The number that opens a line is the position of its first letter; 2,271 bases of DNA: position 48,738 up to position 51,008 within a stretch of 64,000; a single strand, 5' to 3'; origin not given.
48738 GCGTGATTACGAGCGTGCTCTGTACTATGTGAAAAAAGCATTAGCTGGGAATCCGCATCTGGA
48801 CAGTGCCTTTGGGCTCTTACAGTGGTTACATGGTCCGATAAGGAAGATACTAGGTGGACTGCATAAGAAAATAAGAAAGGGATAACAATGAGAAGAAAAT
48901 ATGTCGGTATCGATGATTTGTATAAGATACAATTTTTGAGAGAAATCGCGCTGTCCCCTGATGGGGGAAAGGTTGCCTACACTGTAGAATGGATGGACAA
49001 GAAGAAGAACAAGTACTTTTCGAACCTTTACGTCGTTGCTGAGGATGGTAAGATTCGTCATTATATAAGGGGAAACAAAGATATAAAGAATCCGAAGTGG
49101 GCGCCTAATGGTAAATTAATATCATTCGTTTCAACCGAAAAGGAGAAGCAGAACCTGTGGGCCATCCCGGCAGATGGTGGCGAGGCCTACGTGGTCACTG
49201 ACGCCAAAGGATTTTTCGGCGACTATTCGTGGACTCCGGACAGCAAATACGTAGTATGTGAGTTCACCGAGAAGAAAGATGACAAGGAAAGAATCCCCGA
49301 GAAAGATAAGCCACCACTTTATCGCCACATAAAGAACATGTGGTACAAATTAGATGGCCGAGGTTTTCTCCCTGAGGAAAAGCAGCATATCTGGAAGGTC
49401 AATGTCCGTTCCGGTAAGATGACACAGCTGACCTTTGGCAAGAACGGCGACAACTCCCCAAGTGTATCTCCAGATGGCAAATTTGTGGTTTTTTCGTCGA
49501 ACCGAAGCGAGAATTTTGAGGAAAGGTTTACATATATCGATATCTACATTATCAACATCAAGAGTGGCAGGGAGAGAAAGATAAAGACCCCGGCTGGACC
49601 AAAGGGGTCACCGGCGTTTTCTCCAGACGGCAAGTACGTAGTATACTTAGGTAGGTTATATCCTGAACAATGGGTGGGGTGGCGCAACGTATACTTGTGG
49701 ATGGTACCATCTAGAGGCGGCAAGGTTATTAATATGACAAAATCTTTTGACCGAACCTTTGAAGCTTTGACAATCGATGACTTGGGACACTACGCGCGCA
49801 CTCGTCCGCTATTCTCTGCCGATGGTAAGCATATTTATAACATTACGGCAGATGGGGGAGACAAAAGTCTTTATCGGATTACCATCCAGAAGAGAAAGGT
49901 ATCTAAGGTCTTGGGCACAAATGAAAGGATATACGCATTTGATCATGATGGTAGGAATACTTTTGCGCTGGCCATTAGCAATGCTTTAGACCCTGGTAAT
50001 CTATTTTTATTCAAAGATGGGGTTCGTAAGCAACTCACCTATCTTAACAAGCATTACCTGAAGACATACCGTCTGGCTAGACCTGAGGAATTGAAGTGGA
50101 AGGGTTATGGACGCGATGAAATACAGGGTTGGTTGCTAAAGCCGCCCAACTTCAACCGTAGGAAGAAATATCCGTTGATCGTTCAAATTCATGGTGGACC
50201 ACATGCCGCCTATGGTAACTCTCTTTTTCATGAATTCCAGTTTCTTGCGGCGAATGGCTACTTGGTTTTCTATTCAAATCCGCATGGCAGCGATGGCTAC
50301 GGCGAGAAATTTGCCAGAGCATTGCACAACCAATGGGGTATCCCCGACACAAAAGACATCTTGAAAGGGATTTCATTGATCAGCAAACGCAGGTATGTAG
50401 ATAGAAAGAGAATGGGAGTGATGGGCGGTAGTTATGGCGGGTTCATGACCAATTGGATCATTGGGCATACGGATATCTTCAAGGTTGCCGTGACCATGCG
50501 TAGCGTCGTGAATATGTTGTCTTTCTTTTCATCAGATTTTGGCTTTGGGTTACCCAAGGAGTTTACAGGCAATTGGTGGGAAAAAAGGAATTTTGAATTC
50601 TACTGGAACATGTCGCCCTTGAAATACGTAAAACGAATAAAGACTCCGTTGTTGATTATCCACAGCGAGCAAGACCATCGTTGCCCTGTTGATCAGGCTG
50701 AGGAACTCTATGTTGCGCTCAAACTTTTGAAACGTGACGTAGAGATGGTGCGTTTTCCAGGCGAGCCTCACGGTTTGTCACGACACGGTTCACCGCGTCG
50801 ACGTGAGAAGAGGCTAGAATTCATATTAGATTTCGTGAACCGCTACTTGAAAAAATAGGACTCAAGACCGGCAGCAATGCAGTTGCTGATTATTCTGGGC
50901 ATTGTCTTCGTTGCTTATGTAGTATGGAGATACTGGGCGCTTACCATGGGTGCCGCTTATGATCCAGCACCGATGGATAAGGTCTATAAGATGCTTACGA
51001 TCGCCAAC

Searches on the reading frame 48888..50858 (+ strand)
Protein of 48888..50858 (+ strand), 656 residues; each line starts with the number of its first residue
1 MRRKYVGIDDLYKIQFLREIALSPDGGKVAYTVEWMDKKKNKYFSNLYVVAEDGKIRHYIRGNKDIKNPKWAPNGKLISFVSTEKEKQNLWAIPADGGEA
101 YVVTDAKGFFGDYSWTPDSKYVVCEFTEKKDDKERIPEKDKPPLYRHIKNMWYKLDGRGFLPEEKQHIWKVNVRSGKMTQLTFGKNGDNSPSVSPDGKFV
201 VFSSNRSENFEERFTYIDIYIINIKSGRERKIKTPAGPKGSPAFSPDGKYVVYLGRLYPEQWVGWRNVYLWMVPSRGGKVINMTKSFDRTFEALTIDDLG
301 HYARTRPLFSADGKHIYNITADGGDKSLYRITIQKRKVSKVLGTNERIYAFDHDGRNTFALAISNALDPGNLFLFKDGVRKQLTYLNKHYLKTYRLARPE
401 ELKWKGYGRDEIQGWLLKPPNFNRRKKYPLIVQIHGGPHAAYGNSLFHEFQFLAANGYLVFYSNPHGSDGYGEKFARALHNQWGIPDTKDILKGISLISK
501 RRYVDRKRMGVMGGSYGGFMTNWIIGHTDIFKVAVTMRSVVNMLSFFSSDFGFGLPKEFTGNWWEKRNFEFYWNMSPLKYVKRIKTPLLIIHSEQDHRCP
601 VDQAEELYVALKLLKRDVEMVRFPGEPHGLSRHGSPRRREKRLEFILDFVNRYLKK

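Call 79: search_protein_families(library=ncbifam, proteins=[window:48888-50858:+], max_evalue=0.00001)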
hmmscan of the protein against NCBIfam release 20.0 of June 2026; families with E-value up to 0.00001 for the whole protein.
window:48888-50858:+ (656 aa): 6 families
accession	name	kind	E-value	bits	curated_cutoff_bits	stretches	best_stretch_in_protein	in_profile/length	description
NF053518.1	DipepPtdsDpp5Prph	equivalog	1.7e-77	261.4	900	1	9-630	6-633/655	dipeptidyl-peptidase Dpp5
NF033523.0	lasso_peptidase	equivalog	5.9e-42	144.2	400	2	325-628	303-614/638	Atxe2 family lasso peptide isopeptidase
TIGR02800.1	propeller_TolB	equivalog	7.1e-25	87.8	343.15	2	165-254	302-383/418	Tol-Pal system beta propeller repeat protein TolB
NF002183.0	PRK01029.1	equivalog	6.9e-12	45.1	405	0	22-127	288-390/429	Tol-Pal system protein TolB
NF003124.0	PRK04043.1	equivalog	4.8e-08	32.2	428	1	167-261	302-392/419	Tol-Pal system protein TolB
NF050058.1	e_dPHAscl_type1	hypoth_equivalog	1.1e-06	28.3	150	1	413-541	9-138/276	extracellular catalytic domain type 1 short-chain-length polyhydroxyalkanoate depolymerase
